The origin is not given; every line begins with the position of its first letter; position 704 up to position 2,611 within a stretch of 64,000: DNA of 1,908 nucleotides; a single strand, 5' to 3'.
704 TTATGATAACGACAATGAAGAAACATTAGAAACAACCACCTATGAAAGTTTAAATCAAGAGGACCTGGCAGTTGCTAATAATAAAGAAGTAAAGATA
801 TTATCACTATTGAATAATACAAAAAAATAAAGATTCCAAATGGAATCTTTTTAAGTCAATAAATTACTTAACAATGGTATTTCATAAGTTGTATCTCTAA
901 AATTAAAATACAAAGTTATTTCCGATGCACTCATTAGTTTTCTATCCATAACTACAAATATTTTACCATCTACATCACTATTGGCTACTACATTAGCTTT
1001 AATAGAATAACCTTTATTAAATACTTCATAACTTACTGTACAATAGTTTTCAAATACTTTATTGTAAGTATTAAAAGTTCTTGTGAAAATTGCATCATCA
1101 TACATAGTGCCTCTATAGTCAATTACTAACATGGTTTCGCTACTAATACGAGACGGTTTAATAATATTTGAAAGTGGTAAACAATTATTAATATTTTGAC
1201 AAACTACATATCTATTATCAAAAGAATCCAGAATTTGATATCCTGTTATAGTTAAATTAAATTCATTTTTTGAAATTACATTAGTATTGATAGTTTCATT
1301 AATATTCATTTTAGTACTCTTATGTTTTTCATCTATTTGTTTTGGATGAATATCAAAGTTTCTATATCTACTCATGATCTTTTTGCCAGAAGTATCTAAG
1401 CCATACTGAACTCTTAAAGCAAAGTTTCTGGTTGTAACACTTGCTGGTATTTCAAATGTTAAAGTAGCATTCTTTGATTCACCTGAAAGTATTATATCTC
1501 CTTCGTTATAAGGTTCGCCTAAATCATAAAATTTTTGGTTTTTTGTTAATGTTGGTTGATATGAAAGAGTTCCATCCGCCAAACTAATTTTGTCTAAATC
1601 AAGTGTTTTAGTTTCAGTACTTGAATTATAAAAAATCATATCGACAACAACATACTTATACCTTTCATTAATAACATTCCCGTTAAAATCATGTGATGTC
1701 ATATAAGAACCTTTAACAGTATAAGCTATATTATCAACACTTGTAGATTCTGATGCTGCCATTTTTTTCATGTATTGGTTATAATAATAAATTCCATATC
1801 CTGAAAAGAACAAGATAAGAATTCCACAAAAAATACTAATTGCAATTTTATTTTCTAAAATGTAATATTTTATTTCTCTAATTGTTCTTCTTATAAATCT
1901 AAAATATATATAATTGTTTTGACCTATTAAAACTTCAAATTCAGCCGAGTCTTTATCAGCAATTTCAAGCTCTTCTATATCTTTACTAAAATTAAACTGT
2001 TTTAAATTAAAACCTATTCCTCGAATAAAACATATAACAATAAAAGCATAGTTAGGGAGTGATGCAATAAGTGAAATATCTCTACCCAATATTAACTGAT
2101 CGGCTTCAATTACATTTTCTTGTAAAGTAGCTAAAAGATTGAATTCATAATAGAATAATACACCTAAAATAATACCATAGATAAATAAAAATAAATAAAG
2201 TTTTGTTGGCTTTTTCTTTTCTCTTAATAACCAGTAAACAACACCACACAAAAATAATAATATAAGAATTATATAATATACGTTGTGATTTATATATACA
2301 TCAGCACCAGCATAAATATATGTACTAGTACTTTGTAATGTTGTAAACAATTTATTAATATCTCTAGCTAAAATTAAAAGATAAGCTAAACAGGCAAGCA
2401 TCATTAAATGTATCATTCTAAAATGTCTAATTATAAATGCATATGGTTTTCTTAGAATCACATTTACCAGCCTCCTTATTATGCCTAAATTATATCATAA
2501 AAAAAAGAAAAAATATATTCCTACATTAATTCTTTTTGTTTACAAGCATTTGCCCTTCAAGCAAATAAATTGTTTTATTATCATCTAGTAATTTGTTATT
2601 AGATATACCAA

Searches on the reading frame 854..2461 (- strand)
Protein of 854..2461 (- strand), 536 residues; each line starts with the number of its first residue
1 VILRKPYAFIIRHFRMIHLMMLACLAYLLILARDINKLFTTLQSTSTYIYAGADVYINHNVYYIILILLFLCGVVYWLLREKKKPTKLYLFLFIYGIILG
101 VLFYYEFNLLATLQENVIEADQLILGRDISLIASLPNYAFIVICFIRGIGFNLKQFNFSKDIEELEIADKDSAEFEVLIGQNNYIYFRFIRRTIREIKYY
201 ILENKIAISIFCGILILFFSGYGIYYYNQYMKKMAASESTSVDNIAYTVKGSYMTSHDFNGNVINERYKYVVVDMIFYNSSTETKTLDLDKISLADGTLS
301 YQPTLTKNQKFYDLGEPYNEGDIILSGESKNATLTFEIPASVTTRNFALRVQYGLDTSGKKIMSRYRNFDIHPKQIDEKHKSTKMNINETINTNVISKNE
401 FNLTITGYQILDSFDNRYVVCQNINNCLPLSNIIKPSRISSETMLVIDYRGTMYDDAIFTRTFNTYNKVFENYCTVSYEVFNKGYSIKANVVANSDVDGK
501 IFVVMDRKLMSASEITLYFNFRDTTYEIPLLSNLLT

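Call 28: find_encoding_contigs(protein=window:854-2461:-, flank=10000, max_places=4)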
Protein window:854-2461:- (536 aa): 2 contigs read that carry it; 1 place shown.
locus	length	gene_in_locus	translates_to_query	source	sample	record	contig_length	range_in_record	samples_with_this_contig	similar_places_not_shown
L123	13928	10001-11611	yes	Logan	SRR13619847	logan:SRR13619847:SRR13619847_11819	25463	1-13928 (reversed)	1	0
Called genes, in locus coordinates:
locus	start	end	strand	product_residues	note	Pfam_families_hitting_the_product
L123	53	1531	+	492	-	PF02074:Peptidase_M32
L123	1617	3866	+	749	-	PF02463:SMC_N (faint), PF13191:AAA_16 (faint), PF13555:AAA_29 (faint), PF20703:nSTAND1 (faint), PF13304:AAA_21 (faint), PF00005:ABC_tran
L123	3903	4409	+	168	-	-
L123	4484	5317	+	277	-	PF13672:PP2C_2 (weak)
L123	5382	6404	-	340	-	PF04055:Radical_SAM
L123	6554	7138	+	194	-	PF03167:UDG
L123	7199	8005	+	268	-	PF13098:Thioredoxin_2 (faint)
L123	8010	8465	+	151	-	PF14470:bPH_3 (weak)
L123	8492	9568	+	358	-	-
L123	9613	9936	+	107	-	PF23473:LysM3_LYK4_5 (faint), PF01476:LysM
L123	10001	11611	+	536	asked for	-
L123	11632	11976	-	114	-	-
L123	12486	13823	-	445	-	PF00293:NUDIX, PF02811:PHP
